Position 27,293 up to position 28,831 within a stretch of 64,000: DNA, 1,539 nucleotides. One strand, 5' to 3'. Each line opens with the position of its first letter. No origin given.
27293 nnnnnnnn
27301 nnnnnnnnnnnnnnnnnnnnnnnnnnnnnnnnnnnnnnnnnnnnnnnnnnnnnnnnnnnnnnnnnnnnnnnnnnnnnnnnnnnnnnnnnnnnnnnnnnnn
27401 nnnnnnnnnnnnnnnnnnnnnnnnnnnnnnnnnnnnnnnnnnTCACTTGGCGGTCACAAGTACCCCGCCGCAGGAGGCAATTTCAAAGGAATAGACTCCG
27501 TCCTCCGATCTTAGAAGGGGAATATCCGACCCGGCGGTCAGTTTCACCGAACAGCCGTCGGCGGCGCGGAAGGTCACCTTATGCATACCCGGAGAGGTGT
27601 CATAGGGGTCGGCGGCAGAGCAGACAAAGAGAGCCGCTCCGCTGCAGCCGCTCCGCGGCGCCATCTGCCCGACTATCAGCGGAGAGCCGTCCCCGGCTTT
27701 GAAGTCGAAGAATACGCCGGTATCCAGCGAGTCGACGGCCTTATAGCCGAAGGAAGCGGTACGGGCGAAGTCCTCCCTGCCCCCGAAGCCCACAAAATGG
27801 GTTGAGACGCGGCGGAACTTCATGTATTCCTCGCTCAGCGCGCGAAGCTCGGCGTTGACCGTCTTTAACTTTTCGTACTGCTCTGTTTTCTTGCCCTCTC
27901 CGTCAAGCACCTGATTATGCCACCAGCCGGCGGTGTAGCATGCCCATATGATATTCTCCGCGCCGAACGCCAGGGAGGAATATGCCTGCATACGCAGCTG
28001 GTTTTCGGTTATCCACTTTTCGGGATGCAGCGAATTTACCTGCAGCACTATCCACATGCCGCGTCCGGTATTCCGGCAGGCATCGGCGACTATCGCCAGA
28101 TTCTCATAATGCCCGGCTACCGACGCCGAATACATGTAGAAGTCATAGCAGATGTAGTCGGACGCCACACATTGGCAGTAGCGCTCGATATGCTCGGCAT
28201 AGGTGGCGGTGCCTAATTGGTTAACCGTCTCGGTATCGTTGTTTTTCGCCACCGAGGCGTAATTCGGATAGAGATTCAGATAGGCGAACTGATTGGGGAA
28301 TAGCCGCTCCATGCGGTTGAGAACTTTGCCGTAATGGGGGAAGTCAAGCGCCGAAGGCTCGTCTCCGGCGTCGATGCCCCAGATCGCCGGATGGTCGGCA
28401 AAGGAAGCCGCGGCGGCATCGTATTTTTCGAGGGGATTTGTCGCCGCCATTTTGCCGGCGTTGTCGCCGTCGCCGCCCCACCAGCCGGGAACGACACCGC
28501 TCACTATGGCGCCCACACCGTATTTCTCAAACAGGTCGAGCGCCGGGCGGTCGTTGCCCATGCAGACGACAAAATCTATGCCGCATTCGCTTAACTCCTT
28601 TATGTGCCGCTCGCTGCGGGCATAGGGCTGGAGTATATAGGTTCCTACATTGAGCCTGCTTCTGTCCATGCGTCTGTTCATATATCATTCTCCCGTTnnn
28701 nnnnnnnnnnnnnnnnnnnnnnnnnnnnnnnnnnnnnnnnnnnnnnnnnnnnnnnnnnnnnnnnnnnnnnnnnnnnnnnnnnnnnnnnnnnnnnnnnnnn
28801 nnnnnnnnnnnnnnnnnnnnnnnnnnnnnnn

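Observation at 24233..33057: Glycyl radical enzyme operon packed with glycan-processing enzymes, lacking a canonical activase and microcompartment genes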

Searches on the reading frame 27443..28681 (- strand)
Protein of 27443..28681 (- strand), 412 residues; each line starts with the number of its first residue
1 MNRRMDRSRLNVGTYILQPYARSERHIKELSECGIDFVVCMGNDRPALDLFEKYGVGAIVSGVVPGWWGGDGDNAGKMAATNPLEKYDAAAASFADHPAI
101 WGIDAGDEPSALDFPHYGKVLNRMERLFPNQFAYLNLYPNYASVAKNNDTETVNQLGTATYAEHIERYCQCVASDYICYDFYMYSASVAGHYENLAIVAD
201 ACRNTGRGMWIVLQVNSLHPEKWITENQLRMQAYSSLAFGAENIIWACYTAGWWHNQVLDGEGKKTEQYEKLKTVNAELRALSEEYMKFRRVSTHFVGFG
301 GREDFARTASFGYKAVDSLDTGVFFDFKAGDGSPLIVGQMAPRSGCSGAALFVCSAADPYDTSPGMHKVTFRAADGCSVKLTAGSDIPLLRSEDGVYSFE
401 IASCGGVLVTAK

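Call 3: search_protein_families(library=pfam, proteins=[window:27443-28681:-], max_evalue=0.01)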
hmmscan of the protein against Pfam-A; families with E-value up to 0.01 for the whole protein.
window:27443-28681:- (412 aa): 0 families

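Call 4: search_protein_families(library=ncbifam, proteins=[window:27443-28681:-], max_evalue=0.01)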
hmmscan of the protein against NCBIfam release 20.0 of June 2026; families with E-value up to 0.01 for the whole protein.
window:27443-28681:- (412 aa): 0 families

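Call 28: search_solved_structures(query=window:27443-28681:-, max_evalue=1)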
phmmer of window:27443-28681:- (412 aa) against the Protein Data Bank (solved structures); distinct sequences matched with E-value up to 1: 1.
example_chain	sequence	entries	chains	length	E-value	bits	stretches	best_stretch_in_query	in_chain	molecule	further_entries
5xb7_A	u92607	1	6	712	0.00071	22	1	173-247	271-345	Beta-galactosidase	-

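Call 48: find_homologous_proteins(query=window:27443-28681:-, max_evalue=0.00001)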
Query window:27443-28681:- (412 aa): 1241 proteins with E <= 0.00001 among 8000 candidates; the best 120 are listed.
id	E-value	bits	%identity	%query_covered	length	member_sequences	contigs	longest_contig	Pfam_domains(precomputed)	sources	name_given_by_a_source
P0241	3.3e-195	667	67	100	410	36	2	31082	-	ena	-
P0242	9.1e-195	666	68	100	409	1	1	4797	-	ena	-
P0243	1.4e-194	665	67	100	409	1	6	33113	-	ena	-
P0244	7.0e-194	663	67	100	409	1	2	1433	-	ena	-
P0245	8.2e-194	663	66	100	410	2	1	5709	-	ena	-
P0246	9.0e-194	663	67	100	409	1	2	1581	-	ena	-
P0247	9.6e-194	662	65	100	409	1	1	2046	-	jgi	jgi:hypothetical protein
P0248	1.0e-193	662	67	100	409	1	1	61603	-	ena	-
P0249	1.5e-193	662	67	100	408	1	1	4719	-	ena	-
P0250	1.6e-193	662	67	100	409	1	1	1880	-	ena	-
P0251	1.8e-193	661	67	100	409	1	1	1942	-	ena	-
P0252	2.1e-193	661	67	100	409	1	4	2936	-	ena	-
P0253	2.1e-193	661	67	100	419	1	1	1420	-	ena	-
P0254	2.6e-193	661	67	100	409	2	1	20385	-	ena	-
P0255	2.6e-193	661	67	100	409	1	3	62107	-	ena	-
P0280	4.2e-192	657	67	100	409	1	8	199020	-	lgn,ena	-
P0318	3.3e-191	654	66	100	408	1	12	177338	-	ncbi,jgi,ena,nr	ncbi:MAG: hypothetical protein IKB28_01400 [Clostridia bacterium]|nr:hypothetical protein [Oscillosp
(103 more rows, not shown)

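Call 49: find_encoding_contigs(protein=P0280, flank=8000, max_places=2)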
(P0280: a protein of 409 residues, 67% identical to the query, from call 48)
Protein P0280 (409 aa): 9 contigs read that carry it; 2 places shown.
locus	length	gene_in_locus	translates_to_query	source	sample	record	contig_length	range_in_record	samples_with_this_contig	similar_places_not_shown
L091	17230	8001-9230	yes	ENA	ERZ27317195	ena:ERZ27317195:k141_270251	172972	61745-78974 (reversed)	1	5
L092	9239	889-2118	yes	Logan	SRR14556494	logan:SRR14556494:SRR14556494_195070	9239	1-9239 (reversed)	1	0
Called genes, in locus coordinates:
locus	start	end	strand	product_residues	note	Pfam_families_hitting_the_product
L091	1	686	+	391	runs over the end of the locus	PF04616:Glyco_hydro_43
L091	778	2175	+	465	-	PF28494:GlyRS_ins_1 (faint), PF00587:tRNA-synt_2b, PF03129:HGTP_anticodon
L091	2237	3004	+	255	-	PF20582:UPF0758_N, PF04002:RadC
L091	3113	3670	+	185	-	PF07638:Sigma70_ECF (weak), PF04542:Sigma70_r2 (weak), PF08281:Sigma70_r4_2 (weak)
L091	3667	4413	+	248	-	-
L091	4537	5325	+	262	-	PF23023:Anti-Pycsar_Apyc1 (faint), PF12706:Lactamase_B_2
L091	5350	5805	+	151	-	-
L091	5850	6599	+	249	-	PF06283:ThuA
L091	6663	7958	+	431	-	PF01204:Trehalase (faint), PF22422:MGH1-like_GH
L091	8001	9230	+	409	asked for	-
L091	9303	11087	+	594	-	PF05448:AXE1 (weak), PF22244:GCE_fung (faint)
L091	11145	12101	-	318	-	PF04389:Peptidase_M28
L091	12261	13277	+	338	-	-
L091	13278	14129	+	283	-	PF04055:Radical_SAM, PF13186:SPASM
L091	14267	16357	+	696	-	-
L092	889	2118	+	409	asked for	-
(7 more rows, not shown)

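Call 50: find_encoding_contigs(protein=P0318, flank=8000, max_places=2)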
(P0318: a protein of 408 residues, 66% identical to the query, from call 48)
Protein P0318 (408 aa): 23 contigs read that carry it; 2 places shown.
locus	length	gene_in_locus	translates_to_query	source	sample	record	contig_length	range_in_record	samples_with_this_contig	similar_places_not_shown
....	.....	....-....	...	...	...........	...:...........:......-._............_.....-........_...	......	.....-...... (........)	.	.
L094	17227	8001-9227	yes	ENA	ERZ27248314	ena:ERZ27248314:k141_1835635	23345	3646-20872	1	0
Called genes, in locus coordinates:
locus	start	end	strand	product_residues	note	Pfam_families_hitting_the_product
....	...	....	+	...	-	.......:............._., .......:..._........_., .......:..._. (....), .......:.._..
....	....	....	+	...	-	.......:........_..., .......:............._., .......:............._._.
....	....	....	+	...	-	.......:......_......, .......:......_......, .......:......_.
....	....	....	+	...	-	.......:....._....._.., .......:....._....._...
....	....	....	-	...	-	-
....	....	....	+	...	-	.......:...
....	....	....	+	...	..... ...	-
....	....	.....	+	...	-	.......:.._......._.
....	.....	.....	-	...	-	-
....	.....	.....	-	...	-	-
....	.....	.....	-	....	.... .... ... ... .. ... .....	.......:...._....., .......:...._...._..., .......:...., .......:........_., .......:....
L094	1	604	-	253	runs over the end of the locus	-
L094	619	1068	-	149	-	PF03652:RuvX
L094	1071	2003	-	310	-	PF12697:Abhydrolase_6 (weak), PF12146:Hydrolase_4, PF00561:Abhydrolase_1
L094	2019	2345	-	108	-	PF12647:RNHCP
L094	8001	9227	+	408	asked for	-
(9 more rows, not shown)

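Call 61: predict_structure(alignment_id=A4)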
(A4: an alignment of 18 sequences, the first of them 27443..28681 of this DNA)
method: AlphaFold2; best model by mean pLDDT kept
length: 412 residues; sequences in the alignment: 18
mean_pLDDT: 83.0   pTM: 0.89
mean pLDDT of the five models: 83.0, 82.3, 81.4, 77.9, 77.7
residues with pLDDT >= 90: 162; 70-90: 180; 50-70: 55; < 50: 15
segments of 3 or more residues with pLDDT < 50: 69-71, 141-147, 250-252
pLDDT, mean of each block of 10 residues (from residue 1): 80 76 81 88 83 92 66 69 84 89 81 87 89 78 47 69 87 88 67 86 92 76 83 95 79 56 79 93 94 91 68 85 95 93 86 90 86 94 92 95 95 94
secondary structure, 60 per line:
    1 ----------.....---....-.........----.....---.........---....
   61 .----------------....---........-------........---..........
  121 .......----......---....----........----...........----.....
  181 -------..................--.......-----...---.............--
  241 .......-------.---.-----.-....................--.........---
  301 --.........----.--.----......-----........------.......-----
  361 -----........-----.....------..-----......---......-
elements in order: E11-15 H19-22 H24-32 E37-41 H45-53 E57-61 H78-81 H85-92 E100-107 H111-127 E132-137 H141-144 H149-156 H161-171 E176-180 H188-205 E208-214 H226-238 E241-247 H267-286 E289-297 H303-311 E324-329 E335-342 E349-355 E366-373 E379-383 E397-402 E406-411

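Call 64: fold_search(model_id=the predicted structure, library=pdb)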
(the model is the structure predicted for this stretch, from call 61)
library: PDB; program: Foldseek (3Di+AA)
matches with E <= 10: 1381; with E <= 0.001: 431
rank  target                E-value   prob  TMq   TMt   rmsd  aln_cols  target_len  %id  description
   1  9oro_A                1.2e-09  1.00  0.41  0.42  14.8       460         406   10  Crystal structure of GH158(Pro) soaked with laminaritetraose at 1.31 angstrom resolution (released 2026-03-11)
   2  9p2f_A                1.5e-09  1.00  0.41  0.41  15.0       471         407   10  Crystal structure of GH158(Pro) soaked with mixed linkage (G4G3G) oligosaccharide at 1.15 angstrom resolution (released 2026-03-11)
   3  9p25                  1.8e-09  1.00  0.40  0.41  15.1       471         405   10  Crystal structure of GH158(Pro) at 0.89 angstrom resolution (released 2026-03-11)
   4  9p26                  1.8e-09  1.00  0.40  0.41  14.9       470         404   11  Crystal structure of GH158(Pro) at 1.40 angstrom resolution (released 2026-03-11)
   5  5jaw_E                6.1e-09  1.00  0.48  0.39  11.3       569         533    9  Structure of a beta galactosidase with inhibitor (released 2017-05-10)
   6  8iub_A                6.5e-09  1.00  0.56  0.44   8.4       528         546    8  Crystal structure of GH66 endodextranase from Flavobacterium johnsoniae in complex with isomaltotriose (released 2023-06-14)
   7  6tbj_C                1.1e-08  1.00  0.45  0.37  11.6       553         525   10  Structure of a beta galactosidase with inhibitor (released 2020-08-19)
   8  8iu8                  1.3e-08  1.00  0.52  0.41   8.7       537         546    8  Crystal structure of GH66 endodextranase from Flavobacterium johnsoniae (released 2023-06-14)
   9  8iua_A                1.6e-08  1.00  0.54  0.42   8.7       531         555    8  Crystal structure of GH66 endodextranase from Flavobacterium johnsoniae in complex with isomaltose (released 2023-06-14)
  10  5xb7_A                1.7e-08  1.00  0.42  0.27  11.4       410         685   14  GH42 alpha-L-arabinopyranosidase from Bifidobacterium animalis subsp. lactis Bl-04 (released 2017-11-01)
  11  5jaw_F                2.2e-08  1.00  0.46  0.38  11.6       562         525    9  Structure of a beta galactosidase with inhibitor (released 2017-05-10)
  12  5jaw_G                2.3e-08  1.00  0.49  0.40  11.4       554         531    9  Structure of a beta galactosidase with inhibitor (released 2017-05-10)
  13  6tbk_G                2.4e-08  1.00  0.44  0.36  11.7       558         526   10  Structure of a beta galactosidase with inhibitor (released 2020-08-19)
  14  8iu9                  2.6e-08  1.00  0.53  0.42   8.3       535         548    7  Crystal structure of GH66 endodextranase from Flavobacterium johnsoniae in complex with glucose (released 2023-06-14)
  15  6tbi_C                2.6e-08  1.00  0.48  0.38  11.5       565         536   10  Structure of a beta galactosidase with inhibitor (released 2020-08-19)
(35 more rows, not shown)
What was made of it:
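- On Clan GH-A glycoside hydrolases (tested for the 412-aa protein): The model (pLDDT 83, call 61) matches GH158, GH35, GH66 and GH42 at TM 0.4-0.56 (call 64).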
